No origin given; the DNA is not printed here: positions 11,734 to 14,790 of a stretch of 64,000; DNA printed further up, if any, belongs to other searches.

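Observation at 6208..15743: Seven overlapping genes (HMGR-like, BtaA-like, prenol-kinase-like, adenylating ligase, UbiA, RPH-type phosphotransferase, GNAT-like): candidate pathway for an undescribed lipid or prenylated amino-metabolite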

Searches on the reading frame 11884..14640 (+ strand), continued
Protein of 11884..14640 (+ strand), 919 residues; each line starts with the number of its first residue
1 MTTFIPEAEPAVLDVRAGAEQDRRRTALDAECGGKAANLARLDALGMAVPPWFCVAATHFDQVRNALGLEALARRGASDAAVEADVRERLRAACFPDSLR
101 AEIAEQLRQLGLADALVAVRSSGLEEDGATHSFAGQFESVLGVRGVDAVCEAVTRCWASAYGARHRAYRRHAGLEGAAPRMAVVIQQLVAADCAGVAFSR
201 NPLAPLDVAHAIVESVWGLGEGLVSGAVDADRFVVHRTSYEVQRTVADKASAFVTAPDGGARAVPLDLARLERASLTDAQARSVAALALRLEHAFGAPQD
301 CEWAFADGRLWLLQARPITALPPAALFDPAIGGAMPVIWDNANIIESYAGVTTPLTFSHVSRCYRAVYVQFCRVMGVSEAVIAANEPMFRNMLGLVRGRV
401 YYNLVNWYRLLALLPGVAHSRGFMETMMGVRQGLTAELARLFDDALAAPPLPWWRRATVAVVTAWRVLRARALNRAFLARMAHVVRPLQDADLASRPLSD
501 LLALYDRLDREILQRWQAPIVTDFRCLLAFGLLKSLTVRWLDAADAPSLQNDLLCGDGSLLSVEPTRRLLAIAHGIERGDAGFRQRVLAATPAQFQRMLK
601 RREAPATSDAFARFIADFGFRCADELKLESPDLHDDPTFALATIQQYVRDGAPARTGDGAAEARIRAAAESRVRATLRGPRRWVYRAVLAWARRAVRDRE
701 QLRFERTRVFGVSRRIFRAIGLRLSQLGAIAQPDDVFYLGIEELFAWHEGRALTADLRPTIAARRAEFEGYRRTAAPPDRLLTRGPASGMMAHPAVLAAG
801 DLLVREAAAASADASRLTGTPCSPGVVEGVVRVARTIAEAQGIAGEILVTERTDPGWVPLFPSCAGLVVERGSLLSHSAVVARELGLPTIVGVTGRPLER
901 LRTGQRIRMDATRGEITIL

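Call 74: find_encoding_contigs(protein=P0214, flank=10000, max_places=1)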
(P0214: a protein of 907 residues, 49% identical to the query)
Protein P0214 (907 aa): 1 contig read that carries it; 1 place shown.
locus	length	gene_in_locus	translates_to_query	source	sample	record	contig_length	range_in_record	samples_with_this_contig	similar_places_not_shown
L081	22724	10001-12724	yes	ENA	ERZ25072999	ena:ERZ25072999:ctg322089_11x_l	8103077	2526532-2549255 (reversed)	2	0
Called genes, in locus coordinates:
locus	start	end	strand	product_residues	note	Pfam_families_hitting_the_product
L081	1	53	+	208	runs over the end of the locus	PF21527:Stv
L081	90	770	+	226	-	PF13505:OMP_b-brl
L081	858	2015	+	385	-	PF13486:Dehalogenase (weak), PF00037:Fer4 (faint), PF12838:Fer4_7, PF13484:Fer4_16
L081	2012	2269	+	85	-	-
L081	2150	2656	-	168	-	-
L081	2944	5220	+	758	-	PF12349:Sterol-sensing (faint), PF03176:MMPL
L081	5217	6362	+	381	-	PF11899:DUF3419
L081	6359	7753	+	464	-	PF01148:CTP_transf_1 (faint)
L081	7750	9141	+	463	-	PF00501:AMP-binding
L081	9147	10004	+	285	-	PF01040:UbiA (weak)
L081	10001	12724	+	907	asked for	PF01326:PPDK_N, PF27448:Rph_4th, PF00391:PEP-utilizers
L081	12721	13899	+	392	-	PF00583:Acetyltransf_1 (faint)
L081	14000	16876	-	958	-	PF13620:CarboxypepD_reg (weak), PF13715:CarbopepD_reg_2, PF14905:OMP_b-brl_3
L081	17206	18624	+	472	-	PF00512:HisKA, PF02518:HATPase_c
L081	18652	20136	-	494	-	PF16371:MetallophosN, PF16370:MetallophosC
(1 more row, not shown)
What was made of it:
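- On Polyprenol/phytol kinase - CdsA (CTP_transf_1) superfamily: One homologue has a precomputed 'faint' CTP_transf_1 hit (call 74).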

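Call 75: find_encoding_contigs(protein=P0223, flank=10000, max_places=1)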
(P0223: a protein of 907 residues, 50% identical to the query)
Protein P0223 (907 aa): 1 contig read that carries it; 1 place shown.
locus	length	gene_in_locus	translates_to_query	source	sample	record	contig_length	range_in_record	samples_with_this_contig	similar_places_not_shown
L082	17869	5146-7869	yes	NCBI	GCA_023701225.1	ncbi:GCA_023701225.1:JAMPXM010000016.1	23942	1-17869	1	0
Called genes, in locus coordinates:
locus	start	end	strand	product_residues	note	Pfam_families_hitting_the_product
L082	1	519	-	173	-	PF05787:PhoX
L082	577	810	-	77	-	-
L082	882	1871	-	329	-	-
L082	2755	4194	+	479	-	PF00501:AMP-binding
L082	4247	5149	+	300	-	-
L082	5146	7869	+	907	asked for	PF01326:PPDK_N, PF27448:Rph_4th, PF00391:PEP-utilizers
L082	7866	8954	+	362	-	-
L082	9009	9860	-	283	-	PF14805:THDPS_N_2, PF00132:Hexapep, PF14602:Hexapep_2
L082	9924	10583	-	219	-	PF00246:Peptidase_M14, PF24827:AstE_AspA_cat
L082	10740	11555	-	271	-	PF01177:Asp_Glu_race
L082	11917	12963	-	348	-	PF00478:IMPDH, PF03060:NMO (faint), PF01070:FMN_dh, PF01207:Dus (faint), PF00977:His_biosynth (faint)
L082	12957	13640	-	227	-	-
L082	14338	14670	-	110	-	PF05534:HicB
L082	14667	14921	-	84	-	-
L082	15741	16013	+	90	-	PF05016:ParE_toxin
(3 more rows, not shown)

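Call 76: find_encoding_contigs(protein=P0248, flank=10000, max_places=1)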
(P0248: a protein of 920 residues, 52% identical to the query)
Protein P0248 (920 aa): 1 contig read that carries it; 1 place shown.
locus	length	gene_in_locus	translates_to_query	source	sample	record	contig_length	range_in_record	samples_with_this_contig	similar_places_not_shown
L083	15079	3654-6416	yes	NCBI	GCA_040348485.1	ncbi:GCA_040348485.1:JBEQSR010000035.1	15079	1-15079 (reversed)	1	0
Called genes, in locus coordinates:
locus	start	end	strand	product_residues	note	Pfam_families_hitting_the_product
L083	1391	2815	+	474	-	PF00501:AMP-binding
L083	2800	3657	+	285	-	PF01040:UbiA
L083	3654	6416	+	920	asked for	PF01326:PPDK_N, PF27448:Rph_4th, PF00391:PEP-utilizers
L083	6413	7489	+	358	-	PF00583:Acetyltransf_1 (faint)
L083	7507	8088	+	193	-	PF10604:Polyketide_cyc2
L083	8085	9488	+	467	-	-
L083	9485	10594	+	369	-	PF11899:DUF3419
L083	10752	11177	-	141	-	PF08818:DUF1801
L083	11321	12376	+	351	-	PF00005:ABC_tran, PF13304:AAA_21, PF13732:DrrA1-3_C (weak)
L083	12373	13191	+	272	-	PF01061:ABC2_membrane, PF12698:ABC2_membrane_3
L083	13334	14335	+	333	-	PF14521:Aspzincin_M35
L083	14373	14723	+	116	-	-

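Call 77: find_encoding_contigs(protein=P0206, flank=10000, max_places=1)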
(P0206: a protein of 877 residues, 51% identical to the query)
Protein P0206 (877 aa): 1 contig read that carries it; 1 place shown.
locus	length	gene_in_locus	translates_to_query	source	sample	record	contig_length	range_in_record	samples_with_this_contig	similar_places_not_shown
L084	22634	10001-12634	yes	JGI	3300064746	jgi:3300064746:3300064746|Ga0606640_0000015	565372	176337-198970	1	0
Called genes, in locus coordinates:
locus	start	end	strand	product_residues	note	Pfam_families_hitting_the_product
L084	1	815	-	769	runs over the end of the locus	PF07676:PD40 (faint), PF00930:DPPIV_N, PF26549:Tricorn_N (faint), PF00326:Peptidase_S9, PF01738:DLH (faint)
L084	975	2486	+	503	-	PF00501:AMP-binding, PF13193:AMP-binding_C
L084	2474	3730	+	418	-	PF03600:CitMHS, PF07158:MatC_N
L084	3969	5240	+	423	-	PF00368:HMG-CoA_red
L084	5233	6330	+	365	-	PF11899:DUF3419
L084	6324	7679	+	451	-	PF01940:DUF92 (weak)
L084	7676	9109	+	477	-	PF00501:AMP-binding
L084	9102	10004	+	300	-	-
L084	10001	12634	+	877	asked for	PF01326:PPDK_N, PF27448:Rph_4th, PF00391:PEP-utilizers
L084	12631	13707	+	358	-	PF13508:Acetyltransf_7 (faint), PF13480:Acetyltransf_6, PF00583:Acetyltransf_1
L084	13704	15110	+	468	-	PF00067:p450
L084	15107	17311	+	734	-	PF03176:MMPL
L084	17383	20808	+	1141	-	-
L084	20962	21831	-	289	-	PF01925:TauE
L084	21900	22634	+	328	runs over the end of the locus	PF01522:Polysacc_deac_1, PF10096:DUF2334 (weak), PF22537:WbmS-like (weak)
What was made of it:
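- Checked: In L084 all eight junctions from g1 to MMPL overlap by 4-8 nt (call 77).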

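Call 78: find_encoding_contigs(protein=P0215, flank=10000, max_places=2)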
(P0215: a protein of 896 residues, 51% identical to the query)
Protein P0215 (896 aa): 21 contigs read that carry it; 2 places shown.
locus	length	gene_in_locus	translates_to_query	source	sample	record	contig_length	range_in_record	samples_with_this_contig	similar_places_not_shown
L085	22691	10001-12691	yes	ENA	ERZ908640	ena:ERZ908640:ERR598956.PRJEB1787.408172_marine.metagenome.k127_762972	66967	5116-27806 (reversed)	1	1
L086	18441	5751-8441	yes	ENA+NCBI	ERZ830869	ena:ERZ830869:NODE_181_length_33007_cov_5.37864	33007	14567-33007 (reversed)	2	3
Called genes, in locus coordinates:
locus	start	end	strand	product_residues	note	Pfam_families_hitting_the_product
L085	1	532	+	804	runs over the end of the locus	PF17162:DUF5118, PF17148:DUF5117, PF16313:DUF4953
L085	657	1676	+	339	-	-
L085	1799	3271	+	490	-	PF01546:Peptidase_M20, PF07687:M20_dimer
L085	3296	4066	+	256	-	-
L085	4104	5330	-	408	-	PF01103:Omp85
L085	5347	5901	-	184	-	-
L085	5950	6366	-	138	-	PF07366:SnoaL, PF12680:SnoaL_2 (weak)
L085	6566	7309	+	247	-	-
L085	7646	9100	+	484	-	PF00501:AMP-binding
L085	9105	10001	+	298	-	PF01040:UbiA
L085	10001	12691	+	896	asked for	PF01326:PPDK_N, PF27448:Rph_4th, PF00391:PEP-utilizers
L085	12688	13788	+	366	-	PF00583:Acetyltransf_1, PF13508:Acetyltransf_7 (weak)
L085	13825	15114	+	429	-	PF00368:HMG-CoA_red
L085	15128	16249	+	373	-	PF11899:DUF3419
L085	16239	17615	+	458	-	-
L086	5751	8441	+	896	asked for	PF01326:PPDK_N, PF27448:Rph_4th, PF00391:PEP-utilizers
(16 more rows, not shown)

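Call 91: find_encoding_contigs(protein=P0173, flank=10000, max_places=1)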
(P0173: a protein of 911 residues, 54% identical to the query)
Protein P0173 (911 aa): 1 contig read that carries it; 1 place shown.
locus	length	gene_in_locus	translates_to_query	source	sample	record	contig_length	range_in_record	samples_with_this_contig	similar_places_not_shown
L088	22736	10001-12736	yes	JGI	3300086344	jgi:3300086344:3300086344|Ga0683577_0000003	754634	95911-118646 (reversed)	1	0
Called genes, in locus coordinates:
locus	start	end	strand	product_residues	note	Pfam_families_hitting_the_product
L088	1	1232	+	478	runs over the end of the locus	PF19295:SufBD_N, PF01458:SUFBD_core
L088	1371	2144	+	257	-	PF00005:ABC_tran, PF02463:SMC_N (faint), PF13304:AAA_21 (faint)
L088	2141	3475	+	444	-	PF19295:SufBD_N, PF01458:SUFBD_core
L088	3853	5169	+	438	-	PF00368:HMG-CoA_red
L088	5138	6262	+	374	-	PF11899:DUF3419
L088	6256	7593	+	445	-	-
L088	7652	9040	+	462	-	PF00501:AMP-binding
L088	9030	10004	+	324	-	PF01040:UbiA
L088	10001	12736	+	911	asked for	PF01326:PPDK_N, PF27448:Rph_4th, PF00391:PEP-utilizers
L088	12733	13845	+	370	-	PF13480:Acetyltransf_6, PF00583:Acetyltransf_1 (weak)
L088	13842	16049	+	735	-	PF03176:MMPL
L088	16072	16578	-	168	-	PF16697:Yop-YscD_cpl, PF00498:FHA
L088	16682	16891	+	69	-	-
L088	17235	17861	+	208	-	-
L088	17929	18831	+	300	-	PF13441:Gly-zipper_YMGG (weak)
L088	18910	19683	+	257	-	-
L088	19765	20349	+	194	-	PF02834:LigT_PEase, PF13563:2_5_RNA_ligase2, PF02834:LigT_PEase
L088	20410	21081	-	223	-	-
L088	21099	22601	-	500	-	PF07732:Cu-oxidase_3, PF00394:Cu-oxidase (weak), PF07731:Cu-oxidase_2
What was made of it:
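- Checked: In L088 six of seven overlap, by 4-32 nt; the g3/g4 junction has a gap (call 91).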

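Call 92: find_encoding_contigs(protein=P0235, flank=10000, max_places=1)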
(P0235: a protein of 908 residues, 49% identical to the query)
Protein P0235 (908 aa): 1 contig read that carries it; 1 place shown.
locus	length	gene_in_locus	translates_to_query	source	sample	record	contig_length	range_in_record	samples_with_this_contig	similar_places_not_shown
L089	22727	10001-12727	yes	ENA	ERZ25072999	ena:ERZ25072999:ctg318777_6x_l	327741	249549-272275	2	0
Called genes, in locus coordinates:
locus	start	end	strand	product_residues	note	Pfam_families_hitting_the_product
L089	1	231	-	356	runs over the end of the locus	PF14870:PSII_BNR (faint), PF15902:Sortilin-Vps10 (faint), PF02012:BNR (faint)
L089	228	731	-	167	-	-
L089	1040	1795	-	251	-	PF03737:RraA-like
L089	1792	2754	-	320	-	PF04041:Glyco_hydro_130, PF04616:Glyco_hydro_43 (weak)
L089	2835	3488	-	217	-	PF03483:B3_4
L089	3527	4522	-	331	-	PF00248:Aldo_ket_red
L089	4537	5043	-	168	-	-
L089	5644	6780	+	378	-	PF11899:DUF3419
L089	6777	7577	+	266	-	-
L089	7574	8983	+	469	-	PF00501:AMP-binding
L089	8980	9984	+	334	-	-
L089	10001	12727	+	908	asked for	PF01326:PPDK_N, PF27448:Rph_4th, PF00391:PEP-utilizers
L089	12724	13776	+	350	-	PF00583:Acetyltransf_1 (faint)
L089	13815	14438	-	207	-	-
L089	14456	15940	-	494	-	PF16371:MetallophosN, PF00149:Metallophos (weak), PF16370:MetallophosC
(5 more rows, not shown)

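Call 93: find_encoding_contigs(protein=P0212, flank=10000, max_places=1)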
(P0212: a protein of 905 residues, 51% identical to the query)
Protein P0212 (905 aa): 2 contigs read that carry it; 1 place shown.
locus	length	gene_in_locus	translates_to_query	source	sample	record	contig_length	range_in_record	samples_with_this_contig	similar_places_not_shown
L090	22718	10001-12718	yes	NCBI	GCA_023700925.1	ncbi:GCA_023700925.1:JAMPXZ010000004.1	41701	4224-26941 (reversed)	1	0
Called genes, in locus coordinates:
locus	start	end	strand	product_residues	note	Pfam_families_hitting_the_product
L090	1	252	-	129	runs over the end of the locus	PF02537:CRCB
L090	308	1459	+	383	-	PF22020:RlmL_1st, PF02926:THUMP, PF01170:UPF0020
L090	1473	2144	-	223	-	PF01965:DJ-1_PfpI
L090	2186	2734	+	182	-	-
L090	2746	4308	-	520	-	-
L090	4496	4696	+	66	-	-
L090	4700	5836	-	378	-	PF11899:DUF3419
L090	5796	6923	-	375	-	-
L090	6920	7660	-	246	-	PF17131:TP_0789-like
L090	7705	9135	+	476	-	PF00501:AMP-binding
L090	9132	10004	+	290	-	PF01040:UbiA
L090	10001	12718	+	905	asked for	PF01326:PPDK_N, PF27448:Rph_4th, PF00391:PEP-utilizers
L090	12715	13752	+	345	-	PF00583:Acetyltransf_1 (faint), PF13508:Acetyltransf_7 (faint)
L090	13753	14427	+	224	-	PF00005:ABC_tran, PF13304:AAA_21 (faint)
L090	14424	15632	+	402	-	PF12704:MacB_PCD, PF02687:FtsX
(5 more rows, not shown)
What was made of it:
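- MMPL, LolA-like and MacB-type envelope lipid-transport genes recur (calls 74-78, 91-93).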
